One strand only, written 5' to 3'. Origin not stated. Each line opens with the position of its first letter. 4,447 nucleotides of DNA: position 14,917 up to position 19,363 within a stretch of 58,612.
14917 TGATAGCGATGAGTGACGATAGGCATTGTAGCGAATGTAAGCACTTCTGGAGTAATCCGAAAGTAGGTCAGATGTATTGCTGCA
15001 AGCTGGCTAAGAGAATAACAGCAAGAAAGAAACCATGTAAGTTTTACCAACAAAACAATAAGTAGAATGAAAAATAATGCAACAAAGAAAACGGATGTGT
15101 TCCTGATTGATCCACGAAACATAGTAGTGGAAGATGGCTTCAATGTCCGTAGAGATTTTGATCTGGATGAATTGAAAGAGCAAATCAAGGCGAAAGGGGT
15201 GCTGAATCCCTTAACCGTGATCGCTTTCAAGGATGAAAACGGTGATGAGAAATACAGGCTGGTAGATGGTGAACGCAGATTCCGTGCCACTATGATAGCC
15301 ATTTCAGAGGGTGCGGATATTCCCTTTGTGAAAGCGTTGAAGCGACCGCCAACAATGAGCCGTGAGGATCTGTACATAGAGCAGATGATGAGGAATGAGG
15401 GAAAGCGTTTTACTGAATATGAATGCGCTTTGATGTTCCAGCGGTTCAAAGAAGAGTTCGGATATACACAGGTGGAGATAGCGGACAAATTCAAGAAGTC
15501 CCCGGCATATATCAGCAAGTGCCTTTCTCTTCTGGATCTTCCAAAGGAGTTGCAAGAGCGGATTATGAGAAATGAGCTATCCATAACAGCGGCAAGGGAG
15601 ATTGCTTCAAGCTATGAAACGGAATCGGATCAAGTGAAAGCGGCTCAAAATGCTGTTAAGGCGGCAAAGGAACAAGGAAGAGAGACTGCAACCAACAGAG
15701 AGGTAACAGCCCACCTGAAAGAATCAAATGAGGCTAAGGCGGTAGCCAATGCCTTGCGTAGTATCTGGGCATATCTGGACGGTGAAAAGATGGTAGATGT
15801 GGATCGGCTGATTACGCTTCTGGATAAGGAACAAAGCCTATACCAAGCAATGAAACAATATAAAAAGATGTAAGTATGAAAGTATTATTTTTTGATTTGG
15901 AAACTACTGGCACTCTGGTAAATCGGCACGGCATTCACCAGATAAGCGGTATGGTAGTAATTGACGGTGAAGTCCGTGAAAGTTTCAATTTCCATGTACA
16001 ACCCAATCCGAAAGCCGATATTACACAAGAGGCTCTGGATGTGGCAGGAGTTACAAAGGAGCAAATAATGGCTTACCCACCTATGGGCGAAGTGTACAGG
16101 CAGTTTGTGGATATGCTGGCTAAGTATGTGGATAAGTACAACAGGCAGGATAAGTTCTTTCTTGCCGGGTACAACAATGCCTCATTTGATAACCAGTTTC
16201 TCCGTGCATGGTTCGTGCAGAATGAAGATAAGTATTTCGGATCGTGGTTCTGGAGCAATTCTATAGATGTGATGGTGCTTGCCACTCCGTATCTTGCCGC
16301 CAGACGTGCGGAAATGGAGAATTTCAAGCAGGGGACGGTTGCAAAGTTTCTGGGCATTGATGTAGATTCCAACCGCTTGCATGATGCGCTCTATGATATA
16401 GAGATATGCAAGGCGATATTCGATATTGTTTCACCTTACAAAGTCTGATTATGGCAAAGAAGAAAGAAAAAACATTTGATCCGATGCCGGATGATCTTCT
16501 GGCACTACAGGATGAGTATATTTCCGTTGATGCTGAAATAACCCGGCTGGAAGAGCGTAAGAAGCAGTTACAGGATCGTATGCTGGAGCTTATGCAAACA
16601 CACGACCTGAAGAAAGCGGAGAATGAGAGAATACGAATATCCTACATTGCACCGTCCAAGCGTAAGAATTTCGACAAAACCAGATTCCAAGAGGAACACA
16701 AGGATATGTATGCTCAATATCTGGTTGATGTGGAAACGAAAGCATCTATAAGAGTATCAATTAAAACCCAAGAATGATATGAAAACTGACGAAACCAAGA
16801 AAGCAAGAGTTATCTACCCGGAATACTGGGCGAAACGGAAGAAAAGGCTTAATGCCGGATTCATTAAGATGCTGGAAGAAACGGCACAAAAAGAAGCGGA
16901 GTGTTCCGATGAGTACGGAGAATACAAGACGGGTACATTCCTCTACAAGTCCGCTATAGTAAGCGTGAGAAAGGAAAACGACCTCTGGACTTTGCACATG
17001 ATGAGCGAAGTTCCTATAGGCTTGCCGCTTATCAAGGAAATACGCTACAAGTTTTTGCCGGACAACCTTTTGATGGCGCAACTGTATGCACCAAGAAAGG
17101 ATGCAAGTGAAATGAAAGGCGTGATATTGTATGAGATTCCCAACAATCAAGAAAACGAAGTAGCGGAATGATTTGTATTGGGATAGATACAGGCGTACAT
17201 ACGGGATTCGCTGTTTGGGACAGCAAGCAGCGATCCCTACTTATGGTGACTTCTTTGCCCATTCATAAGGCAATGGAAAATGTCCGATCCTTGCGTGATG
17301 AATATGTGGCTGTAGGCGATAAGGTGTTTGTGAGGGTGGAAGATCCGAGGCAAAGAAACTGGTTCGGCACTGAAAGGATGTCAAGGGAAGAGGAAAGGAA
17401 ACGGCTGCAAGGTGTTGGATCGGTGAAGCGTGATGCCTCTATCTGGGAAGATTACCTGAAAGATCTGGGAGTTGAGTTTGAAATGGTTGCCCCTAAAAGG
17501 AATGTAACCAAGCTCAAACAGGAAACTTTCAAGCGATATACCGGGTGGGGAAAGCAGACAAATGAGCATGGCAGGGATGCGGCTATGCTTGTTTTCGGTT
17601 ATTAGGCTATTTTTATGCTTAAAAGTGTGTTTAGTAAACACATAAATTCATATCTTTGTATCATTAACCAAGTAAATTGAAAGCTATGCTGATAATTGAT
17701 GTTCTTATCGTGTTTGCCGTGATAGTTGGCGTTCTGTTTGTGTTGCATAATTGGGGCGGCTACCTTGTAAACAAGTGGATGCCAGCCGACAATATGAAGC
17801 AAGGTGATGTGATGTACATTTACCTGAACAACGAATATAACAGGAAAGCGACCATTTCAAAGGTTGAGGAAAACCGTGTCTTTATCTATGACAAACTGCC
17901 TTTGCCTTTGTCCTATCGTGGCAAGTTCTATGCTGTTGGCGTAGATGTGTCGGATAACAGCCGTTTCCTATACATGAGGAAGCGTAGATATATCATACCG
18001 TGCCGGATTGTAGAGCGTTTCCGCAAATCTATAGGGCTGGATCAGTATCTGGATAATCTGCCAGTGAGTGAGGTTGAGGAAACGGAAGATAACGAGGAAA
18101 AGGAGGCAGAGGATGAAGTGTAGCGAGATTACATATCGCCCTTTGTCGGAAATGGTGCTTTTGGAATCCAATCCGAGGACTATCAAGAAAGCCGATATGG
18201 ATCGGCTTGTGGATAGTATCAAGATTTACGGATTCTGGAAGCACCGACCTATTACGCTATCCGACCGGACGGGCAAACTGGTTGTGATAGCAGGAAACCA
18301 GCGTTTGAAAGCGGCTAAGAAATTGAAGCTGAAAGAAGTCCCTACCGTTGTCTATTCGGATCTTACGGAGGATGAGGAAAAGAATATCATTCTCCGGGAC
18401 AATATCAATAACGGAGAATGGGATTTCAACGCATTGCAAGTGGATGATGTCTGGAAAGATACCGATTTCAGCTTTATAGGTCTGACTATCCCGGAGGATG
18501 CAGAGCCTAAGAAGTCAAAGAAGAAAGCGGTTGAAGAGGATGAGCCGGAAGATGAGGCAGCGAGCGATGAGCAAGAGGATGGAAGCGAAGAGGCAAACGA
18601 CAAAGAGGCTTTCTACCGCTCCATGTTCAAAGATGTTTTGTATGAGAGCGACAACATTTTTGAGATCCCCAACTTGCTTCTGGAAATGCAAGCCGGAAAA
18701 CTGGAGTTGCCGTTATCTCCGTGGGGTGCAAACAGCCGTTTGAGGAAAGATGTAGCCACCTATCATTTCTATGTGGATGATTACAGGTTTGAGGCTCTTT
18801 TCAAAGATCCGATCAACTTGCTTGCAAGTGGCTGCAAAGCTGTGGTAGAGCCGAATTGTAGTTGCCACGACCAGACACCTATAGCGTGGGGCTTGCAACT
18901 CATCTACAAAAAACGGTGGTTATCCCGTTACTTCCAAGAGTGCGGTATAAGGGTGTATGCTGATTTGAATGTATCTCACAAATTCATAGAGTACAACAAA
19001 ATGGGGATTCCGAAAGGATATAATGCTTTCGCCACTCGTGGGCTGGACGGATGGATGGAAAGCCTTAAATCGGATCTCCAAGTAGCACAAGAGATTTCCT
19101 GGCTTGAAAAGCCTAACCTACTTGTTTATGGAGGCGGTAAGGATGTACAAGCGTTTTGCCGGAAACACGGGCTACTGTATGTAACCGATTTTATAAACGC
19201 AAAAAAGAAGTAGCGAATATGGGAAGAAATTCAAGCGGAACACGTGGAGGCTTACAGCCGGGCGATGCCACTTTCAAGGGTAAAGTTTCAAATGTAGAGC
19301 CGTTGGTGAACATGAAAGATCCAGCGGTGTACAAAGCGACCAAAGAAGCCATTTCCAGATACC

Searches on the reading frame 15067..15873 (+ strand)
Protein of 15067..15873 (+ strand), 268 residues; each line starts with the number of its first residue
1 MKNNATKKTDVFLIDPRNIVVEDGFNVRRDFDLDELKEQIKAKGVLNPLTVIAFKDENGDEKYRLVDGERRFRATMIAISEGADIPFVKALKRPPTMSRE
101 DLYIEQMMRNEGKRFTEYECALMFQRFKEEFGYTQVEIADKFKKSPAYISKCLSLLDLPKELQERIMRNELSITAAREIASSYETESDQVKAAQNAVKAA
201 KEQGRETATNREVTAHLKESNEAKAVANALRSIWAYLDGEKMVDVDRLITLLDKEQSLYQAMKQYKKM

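Call 33: search_protein_families(library=pfam, max_evalue=0.001, proteins=[window:15067-15873:+])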
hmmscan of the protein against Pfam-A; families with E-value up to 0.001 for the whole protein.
window:15067-15873:+ (268 aa): 2 families
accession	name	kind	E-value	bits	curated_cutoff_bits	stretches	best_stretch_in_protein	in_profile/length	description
PF17762.8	HTH_ParB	-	1.5e-13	51.2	22.6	1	119-198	7-85/102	ParB HTH domain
PF02195.25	ParB_N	-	7e-09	36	26.3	1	25-78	16-68/95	ParB N-terminal domain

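Call 77: search_dna_similar(query=window:15067-15873:+, collection=phages, mode=protein, max_rows=15, max_evalue=1e-8)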
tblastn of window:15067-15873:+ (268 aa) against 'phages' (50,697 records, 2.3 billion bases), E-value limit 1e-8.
Records with a match: 182; places in all: 182; records where one place covers at least 80% of the query: 130.
Best place of each record, by identity: 60-80% 1; <60% 181.
By first word of the organism name: Salmonella 118; Escherichia 31; Klebsiella 6; Shigella 4; Agrobacterium 4; Bacteriophage 4; Acinetobacter 3; Burkholderia 2; Listeria 2; Bacteroides 1; and 7 more.
By host as written in the record: - 73; Escherichia coli 15; Salmonella enterica 11; Salmonella enterica subsp. enterica serovar Typhimurium 9; Klebsiella pneumoniae 6; Salmonella sp. 5; Salmonella enterica subsp. enterica serovar Kentucky 5; Salmonella enterica subsp. enterica serovar Enteritidis 4; and 41 more.
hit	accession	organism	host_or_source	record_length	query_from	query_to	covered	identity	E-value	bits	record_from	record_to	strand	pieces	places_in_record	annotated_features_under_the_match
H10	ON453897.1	Bacteroides phage Versailles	Bacteroides caecimuris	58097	1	267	100%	74.2%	3e-125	397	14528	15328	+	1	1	ParB-like partition protein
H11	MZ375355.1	Salmonella phage seszw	-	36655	4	252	93%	29.9%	1e-10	67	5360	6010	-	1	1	DNA binding protein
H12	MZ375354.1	Salmonella phage seszw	-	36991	4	252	93%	29.9%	1e-10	67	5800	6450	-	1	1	DNA binding protein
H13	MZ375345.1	Salmonella phage seszw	-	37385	4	252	93%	29.9%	1e-10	67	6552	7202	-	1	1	DNA binding protein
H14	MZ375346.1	Salmonella phage seszw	-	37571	4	252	93%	29.9%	1e-10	67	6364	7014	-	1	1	DNA binding protein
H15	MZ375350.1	Salmonella phage seszw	-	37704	4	252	93%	29.9%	1e-10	67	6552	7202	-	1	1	DNA binding protein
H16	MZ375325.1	Salmonella phage seszw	-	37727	4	252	93%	29.9%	1e-10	67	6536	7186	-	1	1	DNA binding protein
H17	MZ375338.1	Salmonella phage seszw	-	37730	4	252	93%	29.9%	1e-10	67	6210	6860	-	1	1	DNA binding protein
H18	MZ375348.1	Salmonella phage seszw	-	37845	4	252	93%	29.9%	1e-10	67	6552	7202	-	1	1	DNA binding protein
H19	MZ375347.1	Salmonella phage seszw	-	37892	4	252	93%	29.9%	1e-10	67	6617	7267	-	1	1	DNA binding protein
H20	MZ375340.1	Salmonella phage seszw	-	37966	4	252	93%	29.9%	1e-10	67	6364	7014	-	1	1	DNA binding protein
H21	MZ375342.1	Salmonella phage seszw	-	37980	4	252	93%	29.9%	1e-10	67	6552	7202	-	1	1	DNA binding protein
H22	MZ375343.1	Salmonella phage seszw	-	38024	4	252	93%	29.9%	1e-10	67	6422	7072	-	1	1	DNA binding protein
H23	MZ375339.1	Salmonella phage seszw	-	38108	4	252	93%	29.9%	1e-10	67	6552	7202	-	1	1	DNA binding protein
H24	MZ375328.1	Salmonella phage seszw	-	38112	4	252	93%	29.9%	1e-10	67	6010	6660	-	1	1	DNA binding protein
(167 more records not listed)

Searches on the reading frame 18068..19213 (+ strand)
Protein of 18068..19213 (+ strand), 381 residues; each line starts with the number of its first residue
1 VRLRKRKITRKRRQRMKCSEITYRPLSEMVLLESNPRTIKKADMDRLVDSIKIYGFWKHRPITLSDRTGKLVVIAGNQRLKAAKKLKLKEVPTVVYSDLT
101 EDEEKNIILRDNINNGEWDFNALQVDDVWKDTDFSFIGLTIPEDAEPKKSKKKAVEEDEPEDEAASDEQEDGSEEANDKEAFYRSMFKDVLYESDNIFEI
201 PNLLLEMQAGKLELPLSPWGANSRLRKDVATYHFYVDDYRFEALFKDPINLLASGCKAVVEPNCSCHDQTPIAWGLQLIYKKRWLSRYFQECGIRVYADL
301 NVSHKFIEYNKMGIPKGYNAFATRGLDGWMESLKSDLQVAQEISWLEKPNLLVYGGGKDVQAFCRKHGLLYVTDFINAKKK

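Call 33: search_protein_families(library=pfam, max_evalue=0.001, proteins=[window:18068-19213:+])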
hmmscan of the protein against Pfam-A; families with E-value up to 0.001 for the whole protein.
window:18068-19213:+ (381 aa): 2 families
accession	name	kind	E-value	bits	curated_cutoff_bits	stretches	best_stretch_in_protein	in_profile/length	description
PF14386.11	DUF4417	-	2e-53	181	28.9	1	192-375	1-182/183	Domain of unknown function (DUF4417)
PF02195.25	ParB_N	-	1.2e-05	25.7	26.3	1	35-113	17-94/95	ParB N-terminal domain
